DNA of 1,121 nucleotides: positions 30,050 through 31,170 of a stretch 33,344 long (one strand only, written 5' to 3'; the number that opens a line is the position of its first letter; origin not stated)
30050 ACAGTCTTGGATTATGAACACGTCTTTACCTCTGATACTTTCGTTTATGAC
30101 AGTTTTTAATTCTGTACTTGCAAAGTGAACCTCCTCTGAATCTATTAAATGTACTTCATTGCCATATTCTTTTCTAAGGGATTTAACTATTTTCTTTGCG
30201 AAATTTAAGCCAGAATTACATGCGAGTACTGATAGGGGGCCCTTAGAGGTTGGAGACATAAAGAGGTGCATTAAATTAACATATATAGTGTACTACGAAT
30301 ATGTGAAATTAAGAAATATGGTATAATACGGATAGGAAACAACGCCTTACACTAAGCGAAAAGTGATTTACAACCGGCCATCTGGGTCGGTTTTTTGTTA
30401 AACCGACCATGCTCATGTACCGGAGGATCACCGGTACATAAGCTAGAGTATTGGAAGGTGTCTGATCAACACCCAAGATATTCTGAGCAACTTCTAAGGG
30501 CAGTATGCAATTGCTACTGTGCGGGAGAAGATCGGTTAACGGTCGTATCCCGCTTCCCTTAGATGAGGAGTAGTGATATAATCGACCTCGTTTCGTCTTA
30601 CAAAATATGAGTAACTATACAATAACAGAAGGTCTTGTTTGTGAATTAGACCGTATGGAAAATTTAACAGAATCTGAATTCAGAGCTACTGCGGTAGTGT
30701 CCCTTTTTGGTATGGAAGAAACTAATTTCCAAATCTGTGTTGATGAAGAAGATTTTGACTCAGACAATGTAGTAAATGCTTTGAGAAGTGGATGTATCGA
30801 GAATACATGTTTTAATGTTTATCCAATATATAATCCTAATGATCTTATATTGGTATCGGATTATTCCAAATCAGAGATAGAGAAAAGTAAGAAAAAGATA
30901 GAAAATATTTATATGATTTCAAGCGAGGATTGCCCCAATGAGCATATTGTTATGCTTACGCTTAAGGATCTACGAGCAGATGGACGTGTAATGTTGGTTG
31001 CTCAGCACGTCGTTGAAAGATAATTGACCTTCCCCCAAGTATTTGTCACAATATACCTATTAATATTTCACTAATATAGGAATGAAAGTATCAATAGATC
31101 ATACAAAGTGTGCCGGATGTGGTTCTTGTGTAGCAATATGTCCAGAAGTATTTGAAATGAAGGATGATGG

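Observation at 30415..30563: Perfect 9-bp hairpin and a compact three-way junction in the prs / hypothetical-gene intergenic region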

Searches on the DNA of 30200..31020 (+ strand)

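Call 4: search_rna_families(source=window, start=30200, end=30700, threshold=evalue, max_evalue=10, show_alignments=3)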
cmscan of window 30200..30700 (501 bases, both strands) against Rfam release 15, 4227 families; matches with E-value up to 10: 0.
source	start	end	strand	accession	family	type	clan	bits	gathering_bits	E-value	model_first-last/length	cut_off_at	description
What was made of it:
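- On Hammerhead or other small self-cleaving ribozymes built on a three-way junction: No Rfam ribozyme hit (call 4).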

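Call 78: search_dna_similar(query=window:30331-30606:+, collection=phages, mode=distant, max_evalue=0.01)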
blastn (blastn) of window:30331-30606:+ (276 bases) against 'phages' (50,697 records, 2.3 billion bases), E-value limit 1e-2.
No match.

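Call 79: search_dna_similar(query=window:30331-30606:+, collection=plasmids, mode=distant, max_evalue=0.01)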
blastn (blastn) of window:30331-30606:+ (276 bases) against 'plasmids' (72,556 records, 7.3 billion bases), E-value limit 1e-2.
No match.

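Call 91: search_rna_families(source=L025, start=2900, end=3400, threshold=evalue, max_evalue=10)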
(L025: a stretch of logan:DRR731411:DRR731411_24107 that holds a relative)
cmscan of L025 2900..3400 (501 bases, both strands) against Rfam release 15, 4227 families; matches with E-value up to 10: 6.
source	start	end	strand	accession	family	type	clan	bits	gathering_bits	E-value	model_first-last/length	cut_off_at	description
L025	2941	3014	+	RF00005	tRNA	Gene; tRNA;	CL00001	55.7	29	2.2e-11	1-71/71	no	tRNA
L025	3036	3112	+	RF00033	MicF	Gene; antisense;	-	17.2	79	7.7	1-94/94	no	MicF RNA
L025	2994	3031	-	RF01365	CRISPR-DR52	Gene; CRISPR;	-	17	50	2.1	1-37/37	no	CRISPR RNA direct repeat element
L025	3029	3110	+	RF01178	snoR77Y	Gene; snRNA; snoRNA; CD-box;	CL00057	16.5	52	3.2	1-85/85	no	Small nucleolar RNA snoR77Y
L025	3015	3110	+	RF00112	CyaR_RyeE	Gene; sRNA;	-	15.6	47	5.5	1-85/85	no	CyaR/Rye RNA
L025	3020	3118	+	RF00122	GadY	Gene; sRNA;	-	13.5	45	6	1-114/114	no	GadY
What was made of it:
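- Weak chance-level Rfam matches over P1-T1 are all to terminator-ended enterobacterial sRNAs, which reflects its shape only (call 91).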

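Call 92: search_rna_families(sources=[L023, L020], threshold=evalue, max_evalue=10)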
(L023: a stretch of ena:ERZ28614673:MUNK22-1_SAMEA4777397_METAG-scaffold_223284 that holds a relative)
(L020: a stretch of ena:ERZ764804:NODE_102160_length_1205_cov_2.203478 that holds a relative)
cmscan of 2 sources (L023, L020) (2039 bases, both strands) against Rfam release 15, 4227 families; matches with E-value up to 10: 3.
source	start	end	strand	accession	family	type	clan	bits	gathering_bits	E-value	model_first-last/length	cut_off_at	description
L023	739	818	-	RF02931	Bacilli-1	Gene; sRNA;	-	16.7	55.6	1.7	1-65/65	no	Bacilli-1 RNA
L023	152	199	+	RF00257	mir-194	Gene; miRNA;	-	14.9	52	7.2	1-82/82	no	mir-194 microRNA precursor family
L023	268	303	+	RF02687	RAGATH-8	Gene; sRNA;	-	11.8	86.7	3.6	1-276/276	no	RAGATH-8 RNA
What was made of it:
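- On Any Rfam 15 family (riboswitches, ribozymes, RNase P, SRP, tmRNA, 6S, sRNAs): For homologues L025, L023 and L020 there are only chance-level hits (11.8-17.2 bits against gathering scores of 45-87; calls 91, 92).
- Closest known: HMP-PP. Different: No sequence or structure match in Rfam (calls 4, 91, 92).
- There is no ykkC/PRPP or other Rfam hit (calls 4, 91, 92).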
